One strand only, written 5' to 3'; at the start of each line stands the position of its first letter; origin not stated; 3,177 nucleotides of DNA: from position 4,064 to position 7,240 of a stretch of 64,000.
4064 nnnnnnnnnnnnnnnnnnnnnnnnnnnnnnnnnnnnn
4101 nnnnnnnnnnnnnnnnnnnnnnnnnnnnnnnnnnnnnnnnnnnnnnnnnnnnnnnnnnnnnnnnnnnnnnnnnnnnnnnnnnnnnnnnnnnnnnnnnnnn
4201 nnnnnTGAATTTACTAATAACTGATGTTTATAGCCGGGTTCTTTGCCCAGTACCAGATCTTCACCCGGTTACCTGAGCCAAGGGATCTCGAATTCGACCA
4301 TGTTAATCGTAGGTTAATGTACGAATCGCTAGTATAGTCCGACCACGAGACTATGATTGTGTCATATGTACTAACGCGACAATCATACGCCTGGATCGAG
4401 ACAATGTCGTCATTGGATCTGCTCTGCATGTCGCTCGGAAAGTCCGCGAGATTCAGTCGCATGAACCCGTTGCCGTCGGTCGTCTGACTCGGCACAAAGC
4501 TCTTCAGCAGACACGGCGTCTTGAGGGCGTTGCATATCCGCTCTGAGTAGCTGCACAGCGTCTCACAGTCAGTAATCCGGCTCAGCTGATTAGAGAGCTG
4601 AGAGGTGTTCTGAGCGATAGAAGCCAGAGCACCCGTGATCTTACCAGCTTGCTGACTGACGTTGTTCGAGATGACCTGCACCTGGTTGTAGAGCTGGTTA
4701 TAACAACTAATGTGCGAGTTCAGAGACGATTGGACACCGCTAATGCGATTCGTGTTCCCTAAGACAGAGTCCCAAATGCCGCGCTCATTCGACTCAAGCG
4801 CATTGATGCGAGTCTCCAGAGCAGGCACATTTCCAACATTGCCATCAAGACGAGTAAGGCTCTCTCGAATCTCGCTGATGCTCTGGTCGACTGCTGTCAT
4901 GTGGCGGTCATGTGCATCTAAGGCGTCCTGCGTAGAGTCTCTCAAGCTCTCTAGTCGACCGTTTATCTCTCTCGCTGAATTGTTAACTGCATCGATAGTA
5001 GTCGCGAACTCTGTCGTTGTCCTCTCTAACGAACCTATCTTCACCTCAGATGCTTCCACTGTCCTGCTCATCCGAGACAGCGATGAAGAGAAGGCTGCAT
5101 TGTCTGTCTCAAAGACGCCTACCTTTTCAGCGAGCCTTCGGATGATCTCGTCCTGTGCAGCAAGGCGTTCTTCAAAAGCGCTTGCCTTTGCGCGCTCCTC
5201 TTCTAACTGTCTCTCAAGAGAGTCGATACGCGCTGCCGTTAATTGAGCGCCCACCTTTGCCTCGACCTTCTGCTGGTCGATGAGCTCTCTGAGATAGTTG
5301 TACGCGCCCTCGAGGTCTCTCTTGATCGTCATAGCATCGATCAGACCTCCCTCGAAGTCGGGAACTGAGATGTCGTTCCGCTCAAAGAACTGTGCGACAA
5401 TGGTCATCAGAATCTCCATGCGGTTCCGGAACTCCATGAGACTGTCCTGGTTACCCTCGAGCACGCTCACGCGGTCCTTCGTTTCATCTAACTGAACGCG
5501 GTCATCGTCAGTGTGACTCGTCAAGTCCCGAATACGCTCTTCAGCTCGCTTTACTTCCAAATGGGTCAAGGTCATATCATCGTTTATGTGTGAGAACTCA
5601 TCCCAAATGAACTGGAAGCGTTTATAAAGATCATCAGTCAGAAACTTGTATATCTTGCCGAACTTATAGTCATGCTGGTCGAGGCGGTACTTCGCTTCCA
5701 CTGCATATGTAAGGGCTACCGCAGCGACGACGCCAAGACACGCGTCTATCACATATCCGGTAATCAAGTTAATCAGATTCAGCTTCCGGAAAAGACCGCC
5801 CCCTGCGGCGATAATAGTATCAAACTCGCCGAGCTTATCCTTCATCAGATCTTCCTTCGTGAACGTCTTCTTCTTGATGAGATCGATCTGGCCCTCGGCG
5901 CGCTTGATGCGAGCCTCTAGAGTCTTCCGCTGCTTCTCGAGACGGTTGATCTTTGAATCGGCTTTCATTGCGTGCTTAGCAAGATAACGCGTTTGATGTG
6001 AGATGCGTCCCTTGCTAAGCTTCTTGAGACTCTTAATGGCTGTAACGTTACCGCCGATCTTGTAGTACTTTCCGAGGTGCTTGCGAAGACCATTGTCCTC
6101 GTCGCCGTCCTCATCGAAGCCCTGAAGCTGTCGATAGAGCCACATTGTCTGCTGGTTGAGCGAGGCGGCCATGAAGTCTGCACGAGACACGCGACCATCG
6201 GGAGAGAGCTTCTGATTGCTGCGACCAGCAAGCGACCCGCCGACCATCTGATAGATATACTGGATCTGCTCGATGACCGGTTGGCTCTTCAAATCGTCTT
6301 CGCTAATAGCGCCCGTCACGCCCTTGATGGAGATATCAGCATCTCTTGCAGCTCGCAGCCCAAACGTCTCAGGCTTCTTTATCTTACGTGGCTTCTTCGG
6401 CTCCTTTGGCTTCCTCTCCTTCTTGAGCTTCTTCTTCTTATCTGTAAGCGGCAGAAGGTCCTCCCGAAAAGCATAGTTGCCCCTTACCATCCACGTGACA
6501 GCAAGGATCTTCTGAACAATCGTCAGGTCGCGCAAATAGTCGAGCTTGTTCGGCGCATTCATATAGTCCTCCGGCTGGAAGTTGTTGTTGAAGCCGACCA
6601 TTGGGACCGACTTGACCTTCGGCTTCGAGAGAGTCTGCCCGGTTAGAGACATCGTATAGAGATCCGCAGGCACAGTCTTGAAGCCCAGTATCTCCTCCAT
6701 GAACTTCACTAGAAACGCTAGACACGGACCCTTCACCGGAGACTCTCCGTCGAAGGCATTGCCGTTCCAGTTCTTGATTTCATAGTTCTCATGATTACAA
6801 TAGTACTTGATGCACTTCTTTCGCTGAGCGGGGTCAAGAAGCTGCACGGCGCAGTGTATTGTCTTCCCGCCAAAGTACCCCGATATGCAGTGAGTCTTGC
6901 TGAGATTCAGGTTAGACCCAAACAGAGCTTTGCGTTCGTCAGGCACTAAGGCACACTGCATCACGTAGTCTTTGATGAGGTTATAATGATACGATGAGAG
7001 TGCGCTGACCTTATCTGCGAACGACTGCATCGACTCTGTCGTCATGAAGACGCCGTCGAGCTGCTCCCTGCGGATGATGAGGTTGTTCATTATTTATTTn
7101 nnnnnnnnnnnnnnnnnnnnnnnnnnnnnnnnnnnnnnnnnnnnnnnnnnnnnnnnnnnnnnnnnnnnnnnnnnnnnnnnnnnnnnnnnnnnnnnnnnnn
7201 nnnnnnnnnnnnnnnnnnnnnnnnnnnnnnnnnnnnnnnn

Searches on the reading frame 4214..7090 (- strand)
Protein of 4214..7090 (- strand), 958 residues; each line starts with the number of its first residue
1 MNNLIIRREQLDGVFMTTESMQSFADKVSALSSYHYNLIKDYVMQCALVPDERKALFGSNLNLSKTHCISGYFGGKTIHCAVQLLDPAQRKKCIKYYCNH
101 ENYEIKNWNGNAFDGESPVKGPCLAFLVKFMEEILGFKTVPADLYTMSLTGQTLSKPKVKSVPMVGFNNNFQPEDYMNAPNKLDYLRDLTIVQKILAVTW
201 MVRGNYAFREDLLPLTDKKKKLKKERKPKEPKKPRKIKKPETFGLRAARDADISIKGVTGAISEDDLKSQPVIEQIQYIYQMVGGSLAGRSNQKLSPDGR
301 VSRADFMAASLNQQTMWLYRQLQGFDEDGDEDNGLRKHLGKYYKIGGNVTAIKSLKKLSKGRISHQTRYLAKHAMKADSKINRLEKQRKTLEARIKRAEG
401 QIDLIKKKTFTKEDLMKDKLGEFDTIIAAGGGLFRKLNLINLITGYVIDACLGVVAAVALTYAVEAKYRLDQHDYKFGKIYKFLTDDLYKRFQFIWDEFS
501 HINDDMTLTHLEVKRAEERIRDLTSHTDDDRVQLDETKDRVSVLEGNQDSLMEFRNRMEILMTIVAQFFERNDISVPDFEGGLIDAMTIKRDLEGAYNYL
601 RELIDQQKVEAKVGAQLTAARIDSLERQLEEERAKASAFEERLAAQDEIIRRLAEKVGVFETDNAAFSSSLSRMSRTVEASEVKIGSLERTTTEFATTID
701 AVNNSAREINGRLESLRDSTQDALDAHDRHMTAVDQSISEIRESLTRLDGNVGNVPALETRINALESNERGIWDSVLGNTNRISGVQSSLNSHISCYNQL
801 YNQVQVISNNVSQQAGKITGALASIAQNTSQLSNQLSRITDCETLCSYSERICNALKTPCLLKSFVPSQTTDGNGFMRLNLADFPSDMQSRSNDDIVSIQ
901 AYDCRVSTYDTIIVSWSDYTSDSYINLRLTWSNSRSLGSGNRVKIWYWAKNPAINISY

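Call 9: search_protein_families(library=pfam, proteins=[window:4214-7090:-], max_evalue=0.01)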
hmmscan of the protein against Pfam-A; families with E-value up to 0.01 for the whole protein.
window:4214-7090:- (958 aa): 4 families
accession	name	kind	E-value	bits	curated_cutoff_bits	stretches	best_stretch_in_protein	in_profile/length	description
PF15397.11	DUF4618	-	0.00033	20.6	34.9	1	310-405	17-107/258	Domain of unknown function (DUF4618)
PF04108.17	ATG17_like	-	0.00048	20.2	43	1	524-813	48-286/355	Autophagy protein ATG17-like domain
PF19220.6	Rod_CreS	-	0.0013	18.3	100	0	612-745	80-208/359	Crescentin, rod domain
PF07889.17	DUF1664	-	0.002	18.6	34.6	0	610-690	43-122/124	Protein of unknown function (DUF1664)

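Call 47: find_encoding_contigs(protein=window:4214-7090:-, flank=10000, max_places=10)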
Protein window:4214-7090:- (958 aa): 23 contigs read that carry it; 4 places shown.
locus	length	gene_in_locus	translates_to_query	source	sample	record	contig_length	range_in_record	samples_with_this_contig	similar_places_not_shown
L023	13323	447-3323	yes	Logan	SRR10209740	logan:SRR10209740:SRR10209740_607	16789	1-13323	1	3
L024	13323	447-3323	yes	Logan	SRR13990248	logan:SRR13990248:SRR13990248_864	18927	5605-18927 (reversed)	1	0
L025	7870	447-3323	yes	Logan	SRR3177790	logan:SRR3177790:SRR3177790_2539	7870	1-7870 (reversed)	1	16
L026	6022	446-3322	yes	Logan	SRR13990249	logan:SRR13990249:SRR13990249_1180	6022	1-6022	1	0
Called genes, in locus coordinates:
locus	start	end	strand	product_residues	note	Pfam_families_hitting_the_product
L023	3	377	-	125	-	?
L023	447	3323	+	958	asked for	-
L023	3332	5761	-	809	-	-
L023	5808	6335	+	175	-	-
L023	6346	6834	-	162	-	-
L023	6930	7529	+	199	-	PF13920:zf-C3HC4_3, PF13639:zf-RING_2 (weak)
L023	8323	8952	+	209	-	-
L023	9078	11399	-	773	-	-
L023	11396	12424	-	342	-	-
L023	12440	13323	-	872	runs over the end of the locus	-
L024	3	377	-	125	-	?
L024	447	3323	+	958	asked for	-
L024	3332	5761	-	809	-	-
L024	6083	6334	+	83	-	-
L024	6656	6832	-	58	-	-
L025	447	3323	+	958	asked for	-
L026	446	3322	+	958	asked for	-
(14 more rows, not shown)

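Call 70: search_protein_families(library=pfam, proteins=[L023:9078-11399:-, L023:11396-12424:-, L023:8323-8952:+], max_evalue=0.01)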
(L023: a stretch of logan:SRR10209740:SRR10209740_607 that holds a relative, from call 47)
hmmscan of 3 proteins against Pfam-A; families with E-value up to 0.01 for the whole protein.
L023:9078-11399:- (773 aa): 0 families

L023:11396-12424:- (342 aa): 1 family
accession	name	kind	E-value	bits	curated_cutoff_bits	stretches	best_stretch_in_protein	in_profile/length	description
PF00665.32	rve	-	0.00059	20.5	32.6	1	10-65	6-64/102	Integrase core domain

L023:8323-8952:+ (209 aa): 0 families
